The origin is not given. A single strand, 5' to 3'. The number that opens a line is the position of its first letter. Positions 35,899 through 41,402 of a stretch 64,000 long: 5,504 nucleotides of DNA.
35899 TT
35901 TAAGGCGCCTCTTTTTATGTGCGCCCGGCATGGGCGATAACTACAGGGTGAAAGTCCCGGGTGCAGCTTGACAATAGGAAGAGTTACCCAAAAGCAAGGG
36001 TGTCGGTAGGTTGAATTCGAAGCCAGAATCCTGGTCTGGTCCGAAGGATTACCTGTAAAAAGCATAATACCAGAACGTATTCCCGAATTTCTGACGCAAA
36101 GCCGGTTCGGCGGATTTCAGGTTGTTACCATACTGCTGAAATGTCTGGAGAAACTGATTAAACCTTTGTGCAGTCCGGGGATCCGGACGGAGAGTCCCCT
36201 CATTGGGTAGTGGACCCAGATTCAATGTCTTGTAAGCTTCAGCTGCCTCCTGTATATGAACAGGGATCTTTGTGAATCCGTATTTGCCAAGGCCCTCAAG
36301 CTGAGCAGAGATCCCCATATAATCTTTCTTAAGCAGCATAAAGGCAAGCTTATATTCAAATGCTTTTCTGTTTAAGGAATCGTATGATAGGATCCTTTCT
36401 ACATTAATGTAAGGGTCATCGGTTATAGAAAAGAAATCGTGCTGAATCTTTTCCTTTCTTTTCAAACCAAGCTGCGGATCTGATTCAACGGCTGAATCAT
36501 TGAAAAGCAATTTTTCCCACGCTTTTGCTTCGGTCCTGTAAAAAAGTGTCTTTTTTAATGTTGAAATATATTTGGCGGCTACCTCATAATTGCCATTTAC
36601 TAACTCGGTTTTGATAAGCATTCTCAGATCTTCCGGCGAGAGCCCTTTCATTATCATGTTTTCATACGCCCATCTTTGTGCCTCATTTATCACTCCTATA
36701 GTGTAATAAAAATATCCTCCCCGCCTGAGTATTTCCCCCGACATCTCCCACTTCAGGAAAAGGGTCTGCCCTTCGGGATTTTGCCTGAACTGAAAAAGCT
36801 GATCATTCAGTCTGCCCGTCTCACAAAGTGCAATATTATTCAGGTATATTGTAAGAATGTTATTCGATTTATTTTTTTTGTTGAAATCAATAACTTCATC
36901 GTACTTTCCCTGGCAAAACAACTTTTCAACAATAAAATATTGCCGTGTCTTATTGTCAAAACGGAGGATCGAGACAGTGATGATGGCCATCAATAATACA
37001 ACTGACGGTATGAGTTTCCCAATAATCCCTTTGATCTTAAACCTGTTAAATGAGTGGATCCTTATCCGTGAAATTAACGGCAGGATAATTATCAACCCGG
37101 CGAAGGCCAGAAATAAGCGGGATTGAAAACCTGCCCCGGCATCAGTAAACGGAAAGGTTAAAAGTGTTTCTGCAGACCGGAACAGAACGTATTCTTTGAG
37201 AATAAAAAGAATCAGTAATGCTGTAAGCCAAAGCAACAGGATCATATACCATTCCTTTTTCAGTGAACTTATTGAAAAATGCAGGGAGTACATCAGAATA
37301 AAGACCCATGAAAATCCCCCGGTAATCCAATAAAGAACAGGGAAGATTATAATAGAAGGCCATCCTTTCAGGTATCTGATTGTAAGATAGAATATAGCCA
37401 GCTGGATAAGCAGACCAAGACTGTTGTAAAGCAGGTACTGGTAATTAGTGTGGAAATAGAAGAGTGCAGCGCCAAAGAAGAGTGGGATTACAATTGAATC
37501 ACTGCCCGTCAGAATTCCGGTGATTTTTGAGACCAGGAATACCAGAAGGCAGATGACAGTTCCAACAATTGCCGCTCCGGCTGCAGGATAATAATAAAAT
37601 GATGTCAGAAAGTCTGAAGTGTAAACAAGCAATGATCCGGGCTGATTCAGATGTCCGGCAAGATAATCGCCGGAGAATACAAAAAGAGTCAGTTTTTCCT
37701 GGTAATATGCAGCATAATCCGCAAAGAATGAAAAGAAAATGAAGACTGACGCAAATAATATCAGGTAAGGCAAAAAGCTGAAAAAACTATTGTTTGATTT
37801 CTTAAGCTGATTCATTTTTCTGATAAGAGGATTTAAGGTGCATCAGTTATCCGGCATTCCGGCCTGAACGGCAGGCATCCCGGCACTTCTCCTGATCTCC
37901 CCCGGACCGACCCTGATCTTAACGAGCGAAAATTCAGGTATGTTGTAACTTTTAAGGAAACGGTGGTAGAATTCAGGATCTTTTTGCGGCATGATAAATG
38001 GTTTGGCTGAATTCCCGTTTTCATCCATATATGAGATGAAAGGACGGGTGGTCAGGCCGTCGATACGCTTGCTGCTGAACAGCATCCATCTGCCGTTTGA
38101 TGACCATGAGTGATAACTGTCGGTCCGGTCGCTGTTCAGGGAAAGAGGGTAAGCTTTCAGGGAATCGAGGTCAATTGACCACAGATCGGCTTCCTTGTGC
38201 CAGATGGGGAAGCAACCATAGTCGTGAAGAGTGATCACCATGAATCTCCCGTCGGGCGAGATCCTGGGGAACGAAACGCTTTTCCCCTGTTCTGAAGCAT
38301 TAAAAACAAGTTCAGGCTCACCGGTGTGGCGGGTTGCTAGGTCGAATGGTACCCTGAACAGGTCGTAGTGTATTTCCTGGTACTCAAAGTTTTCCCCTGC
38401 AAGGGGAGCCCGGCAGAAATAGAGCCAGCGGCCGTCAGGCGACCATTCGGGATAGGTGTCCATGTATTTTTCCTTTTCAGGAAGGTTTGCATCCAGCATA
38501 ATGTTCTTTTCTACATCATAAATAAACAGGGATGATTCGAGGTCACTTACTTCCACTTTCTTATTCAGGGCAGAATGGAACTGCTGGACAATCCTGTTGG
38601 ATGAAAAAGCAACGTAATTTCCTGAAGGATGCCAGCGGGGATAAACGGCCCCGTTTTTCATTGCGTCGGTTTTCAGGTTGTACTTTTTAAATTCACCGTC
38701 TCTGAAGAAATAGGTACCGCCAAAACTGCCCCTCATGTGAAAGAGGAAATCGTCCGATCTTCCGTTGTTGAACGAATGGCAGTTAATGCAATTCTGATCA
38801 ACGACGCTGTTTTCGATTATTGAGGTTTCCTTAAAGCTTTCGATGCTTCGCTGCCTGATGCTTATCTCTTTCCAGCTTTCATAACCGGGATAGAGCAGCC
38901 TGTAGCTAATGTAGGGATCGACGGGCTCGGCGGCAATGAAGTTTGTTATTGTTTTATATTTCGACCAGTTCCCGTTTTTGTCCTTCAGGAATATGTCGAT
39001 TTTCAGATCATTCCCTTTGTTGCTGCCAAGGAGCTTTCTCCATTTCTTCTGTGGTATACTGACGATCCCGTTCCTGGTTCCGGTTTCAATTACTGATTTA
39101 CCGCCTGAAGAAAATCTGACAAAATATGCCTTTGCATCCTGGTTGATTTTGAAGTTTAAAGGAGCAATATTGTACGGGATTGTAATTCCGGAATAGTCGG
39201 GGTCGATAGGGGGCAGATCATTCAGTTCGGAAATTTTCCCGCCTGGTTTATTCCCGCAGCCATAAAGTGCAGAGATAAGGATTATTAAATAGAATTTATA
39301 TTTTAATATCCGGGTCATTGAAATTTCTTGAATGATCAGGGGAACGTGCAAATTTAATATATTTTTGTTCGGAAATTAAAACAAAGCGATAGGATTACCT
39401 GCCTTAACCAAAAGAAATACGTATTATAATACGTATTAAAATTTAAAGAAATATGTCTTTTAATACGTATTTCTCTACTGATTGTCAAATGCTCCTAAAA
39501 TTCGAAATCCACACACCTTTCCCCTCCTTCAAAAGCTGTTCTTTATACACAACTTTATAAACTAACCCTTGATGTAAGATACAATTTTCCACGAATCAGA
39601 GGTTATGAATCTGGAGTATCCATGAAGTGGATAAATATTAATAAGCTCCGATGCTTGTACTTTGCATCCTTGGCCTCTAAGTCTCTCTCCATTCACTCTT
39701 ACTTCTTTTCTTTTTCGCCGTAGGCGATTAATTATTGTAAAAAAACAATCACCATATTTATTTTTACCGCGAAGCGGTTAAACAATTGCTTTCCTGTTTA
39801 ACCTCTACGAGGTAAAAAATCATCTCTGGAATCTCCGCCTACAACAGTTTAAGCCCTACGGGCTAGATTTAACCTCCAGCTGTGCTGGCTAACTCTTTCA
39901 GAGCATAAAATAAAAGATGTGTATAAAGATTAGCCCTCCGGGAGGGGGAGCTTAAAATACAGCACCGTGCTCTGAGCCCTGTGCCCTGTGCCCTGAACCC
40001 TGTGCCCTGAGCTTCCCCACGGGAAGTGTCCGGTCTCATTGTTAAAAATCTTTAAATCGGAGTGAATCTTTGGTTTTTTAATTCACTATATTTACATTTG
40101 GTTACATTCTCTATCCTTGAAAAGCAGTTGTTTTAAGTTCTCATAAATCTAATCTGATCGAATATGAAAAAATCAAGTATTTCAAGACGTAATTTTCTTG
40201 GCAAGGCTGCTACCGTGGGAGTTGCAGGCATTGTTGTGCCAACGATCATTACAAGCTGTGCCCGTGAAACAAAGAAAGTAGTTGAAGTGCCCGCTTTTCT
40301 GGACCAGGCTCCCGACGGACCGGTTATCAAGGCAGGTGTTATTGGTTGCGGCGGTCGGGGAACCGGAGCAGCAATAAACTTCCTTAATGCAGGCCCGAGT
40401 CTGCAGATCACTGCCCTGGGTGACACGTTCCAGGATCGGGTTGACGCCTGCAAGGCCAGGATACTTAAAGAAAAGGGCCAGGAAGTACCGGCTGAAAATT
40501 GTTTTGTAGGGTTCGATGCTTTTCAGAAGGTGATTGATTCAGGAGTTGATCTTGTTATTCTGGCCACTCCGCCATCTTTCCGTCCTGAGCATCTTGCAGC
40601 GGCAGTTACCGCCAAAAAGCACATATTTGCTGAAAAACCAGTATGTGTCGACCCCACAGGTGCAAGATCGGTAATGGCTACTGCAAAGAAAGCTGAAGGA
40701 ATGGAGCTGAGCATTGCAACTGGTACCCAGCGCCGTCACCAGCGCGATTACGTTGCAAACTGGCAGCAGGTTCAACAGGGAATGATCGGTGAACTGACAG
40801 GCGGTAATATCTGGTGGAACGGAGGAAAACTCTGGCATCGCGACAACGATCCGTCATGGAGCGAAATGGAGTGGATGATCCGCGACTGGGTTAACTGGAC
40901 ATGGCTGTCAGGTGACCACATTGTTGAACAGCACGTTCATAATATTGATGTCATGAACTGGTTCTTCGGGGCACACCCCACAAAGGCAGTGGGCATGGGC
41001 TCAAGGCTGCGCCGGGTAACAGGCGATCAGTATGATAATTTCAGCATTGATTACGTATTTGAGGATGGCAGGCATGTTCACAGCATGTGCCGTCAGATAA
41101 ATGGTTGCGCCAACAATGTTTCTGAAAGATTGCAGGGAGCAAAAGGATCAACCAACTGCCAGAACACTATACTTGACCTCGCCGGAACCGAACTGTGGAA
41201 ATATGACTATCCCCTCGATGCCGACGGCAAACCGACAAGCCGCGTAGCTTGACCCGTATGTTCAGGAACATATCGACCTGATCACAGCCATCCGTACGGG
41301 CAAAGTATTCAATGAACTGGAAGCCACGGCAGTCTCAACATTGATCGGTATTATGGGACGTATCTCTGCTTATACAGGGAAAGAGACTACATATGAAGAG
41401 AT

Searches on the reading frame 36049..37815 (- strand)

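Call 3: search_protein_families(library=pfam, proteins=[window:36049-37815:-], max_evalue=0.01)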
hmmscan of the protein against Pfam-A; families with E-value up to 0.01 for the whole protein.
window:36049-37815:- (588 aa): 1 family
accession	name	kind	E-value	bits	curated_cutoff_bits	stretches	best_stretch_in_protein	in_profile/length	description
PF19529.4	DUF6057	-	2.9e-129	433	29.8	1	15-587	8-568/569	Family of unknown function (DUF6057)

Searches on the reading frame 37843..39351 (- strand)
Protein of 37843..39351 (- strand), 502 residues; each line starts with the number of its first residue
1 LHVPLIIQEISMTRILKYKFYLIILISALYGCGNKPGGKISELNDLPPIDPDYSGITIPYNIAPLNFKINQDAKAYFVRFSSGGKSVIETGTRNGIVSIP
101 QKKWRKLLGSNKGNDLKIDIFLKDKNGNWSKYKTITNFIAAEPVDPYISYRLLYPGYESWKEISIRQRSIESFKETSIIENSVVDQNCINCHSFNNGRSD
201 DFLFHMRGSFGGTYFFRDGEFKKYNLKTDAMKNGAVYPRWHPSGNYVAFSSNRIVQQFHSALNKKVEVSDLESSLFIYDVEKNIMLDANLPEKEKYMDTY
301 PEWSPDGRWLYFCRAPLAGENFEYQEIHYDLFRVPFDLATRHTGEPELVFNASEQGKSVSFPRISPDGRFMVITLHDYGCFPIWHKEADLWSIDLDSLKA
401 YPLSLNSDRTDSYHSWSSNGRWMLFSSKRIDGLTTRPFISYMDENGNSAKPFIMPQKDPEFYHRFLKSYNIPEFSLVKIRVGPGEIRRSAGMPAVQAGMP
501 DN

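Call 3: search_protein_families(library=pfam, proteins=[window:37843-39351:-], max_evalue=0.01)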
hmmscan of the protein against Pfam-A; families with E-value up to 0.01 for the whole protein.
window:37843-39351:- (502 aa): 2 families
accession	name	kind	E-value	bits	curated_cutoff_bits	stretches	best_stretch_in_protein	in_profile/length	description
PF07676.18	PD40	-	5.5e-17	61.7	20.9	2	297-314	10-27/38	WD40-like Beta Propeller Repeat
PF00930.27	DPPIV_N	-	0.00039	19.7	22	0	271-314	21-61/354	Dipeptidyl peptidase IV (DPP IV) N-terminal region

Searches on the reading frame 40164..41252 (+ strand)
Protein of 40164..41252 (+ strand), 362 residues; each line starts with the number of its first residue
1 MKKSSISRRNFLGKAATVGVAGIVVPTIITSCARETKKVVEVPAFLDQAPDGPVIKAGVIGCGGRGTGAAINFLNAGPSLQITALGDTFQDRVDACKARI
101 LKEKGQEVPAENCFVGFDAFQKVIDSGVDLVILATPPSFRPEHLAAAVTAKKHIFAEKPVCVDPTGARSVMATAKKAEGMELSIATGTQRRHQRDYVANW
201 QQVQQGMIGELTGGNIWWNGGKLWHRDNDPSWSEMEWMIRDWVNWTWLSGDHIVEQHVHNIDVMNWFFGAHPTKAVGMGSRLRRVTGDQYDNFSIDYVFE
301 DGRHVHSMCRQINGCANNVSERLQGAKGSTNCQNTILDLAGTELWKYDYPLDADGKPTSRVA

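Call 17: search_protein_families(library=pfam, proteins=[window:40164-41252:+], max_evalue=0.001)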
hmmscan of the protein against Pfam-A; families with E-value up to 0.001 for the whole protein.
window:40164-41252:+ (362 aa): 3 families
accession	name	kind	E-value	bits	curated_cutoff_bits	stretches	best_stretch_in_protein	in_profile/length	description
PF01408.29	GFO_IDH_MocA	-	3.8e-14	53.9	24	1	55-179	1-114/120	Oxidoreductase family, NAD-binding Rossmann fold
PF22725.1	GFO_IDH_MocA_C3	-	6.3e-08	33.1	27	1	202-329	7-122/124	GFO/IDH/MocA C-terminal domain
PF02894.22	GFO_IDH_MocA_C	-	0.00042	20.6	22.9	1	241-331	31-128/218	Oxidoreductase family, C-terminal alpha/beta domain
